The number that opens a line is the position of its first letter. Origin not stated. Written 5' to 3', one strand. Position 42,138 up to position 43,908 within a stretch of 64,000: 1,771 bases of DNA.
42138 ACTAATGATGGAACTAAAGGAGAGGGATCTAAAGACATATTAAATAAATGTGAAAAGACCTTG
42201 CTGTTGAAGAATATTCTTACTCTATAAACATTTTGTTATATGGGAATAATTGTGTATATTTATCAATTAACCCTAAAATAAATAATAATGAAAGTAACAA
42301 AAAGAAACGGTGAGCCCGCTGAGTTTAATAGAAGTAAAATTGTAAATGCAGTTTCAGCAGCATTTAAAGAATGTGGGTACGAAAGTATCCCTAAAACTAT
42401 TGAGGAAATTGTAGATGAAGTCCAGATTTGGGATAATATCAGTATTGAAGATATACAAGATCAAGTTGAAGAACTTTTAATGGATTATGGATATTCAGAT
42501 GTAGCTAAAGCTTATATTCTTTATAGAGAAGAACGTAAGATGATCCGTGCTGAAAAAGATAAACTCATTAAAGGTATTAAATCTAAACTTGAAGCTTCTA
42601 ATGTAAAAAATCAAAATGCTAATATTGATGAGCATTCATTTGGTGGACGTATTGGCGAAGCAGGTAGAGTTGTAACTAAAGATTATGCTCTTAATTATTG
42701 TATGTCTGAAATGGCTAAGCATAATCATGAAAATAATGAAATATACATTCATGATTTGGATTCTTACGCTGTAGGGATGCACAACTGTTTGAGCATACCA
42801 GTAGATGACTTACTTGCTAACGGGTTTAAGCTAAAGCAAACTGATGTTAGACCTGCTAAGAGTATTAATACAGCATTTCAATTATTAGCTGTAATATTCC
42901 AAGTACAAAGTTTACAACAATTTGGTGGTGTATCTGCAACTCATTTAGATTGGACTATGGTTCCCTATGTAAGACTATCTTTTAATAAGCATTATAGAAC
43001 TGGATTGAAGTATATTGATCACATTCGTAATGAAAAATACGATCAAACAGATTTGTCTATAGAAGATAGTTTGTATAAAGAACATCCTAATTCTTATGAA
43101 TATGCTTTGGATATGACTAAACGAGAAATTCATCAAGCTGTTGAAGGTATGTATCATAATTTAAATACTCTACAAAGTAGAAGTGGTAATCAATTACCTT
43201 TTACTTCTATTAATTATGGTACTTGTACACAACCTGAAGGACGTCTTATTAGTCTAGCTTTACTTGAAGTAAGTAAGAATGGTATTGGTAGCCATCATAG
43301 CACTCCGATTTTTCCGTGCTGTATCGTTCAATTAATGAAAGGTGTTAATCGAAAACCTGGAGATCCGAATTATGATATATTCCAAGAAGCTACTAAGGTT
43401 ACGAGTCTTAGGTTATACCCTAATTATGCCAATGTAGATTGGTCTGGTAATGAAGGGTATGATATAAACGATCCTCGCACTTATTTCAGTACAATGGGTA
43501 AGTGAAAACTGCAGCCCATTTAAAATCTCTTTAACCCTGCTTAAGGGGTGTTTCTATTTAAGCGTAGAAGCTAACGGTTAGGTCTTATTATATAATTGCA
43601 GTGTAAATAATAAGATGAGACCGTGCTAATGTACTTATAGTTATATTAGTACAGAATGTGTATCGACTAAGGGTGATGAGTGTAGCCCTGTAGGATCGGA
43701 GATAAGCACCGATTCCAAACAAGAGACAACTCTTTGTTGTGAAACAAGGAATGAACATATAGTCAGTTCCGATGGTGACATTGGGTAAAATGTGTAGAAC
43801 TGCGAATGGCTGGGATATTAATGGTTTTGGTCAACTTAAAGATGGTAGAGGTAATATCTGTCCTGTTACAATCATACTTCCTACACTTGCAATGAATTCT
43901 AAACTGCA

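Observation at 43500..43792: ORF-less group I-like intron in nrdD, with the exon junction restoring a conserved ...MGCR... segment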

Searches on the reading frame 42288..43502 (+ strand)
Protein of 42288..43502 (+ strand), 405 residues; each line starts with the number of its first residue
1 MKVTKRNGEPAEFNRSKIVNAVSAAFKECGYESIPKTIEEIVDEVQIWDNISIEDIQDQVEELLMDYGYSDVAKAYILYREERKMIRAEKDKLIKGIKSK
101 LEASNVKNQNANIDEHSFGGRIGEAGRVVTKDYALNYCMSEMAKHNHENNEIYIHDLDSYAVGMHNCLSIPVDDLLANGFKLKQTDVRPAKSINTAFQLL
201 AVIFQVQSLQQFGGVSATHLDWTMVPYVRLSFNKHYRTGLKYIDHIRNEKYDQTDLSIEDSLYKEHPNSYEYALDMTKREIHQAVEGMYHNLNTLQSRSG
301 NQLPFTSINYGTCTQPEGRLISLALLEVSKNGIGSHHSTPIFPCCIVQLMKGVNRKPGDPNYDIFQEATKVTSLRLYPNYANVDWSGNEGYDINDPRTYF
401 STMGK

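Call 55: find_encoding_contigs(protein=window:42288-43502:+, flank=4000, max_places=8)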
Protein window:42288-43502:+ (405 aa): 7 contigs read that carry it; 2 places shown.
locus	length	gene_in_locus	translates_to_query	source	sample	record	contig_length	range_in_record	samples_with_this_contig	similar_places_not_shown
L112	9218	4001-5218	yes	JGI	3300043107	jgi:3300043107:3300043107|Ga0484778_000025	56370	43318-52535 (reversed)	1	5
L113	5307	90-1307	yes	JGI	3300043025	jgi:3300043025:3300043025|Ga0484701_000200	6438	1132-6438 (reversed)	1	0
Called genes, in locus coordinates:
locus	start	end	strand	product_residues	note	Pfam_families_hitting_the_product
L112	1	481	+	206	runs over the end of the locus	-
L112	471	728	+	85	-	-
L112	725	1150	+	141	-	-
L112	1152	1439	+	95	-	-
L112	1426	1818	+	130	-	-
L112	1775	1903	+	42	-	-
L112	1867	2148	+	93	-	-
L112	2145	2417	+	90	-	-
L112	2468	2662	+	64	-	-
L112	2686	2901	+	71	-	-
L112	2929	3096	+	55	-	-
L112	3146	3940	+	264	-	-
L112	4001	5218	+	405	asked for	PF03477:ATP-cone, PF13597:NRDD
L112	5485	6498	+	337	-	PF13597:NRDD, PF01228:Gly_radical (weak)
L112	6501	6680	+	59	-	-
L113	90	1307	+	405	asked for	PF03477:ATP-cone, PF13597:NRDD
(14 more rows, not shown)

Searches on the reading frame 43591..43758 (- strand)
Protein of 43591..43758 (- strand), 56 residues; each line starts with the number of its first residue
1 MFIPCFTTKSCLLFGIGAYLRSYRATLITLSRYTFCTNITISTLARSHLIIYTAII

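Call 84: search_protein_families(library=pfam, proteins=[window:43591-43758:-], max_evalue=0.01)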
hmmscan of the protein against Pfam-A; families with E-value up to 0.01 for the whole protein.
window:43591-43758:- (56 aa): 0 families
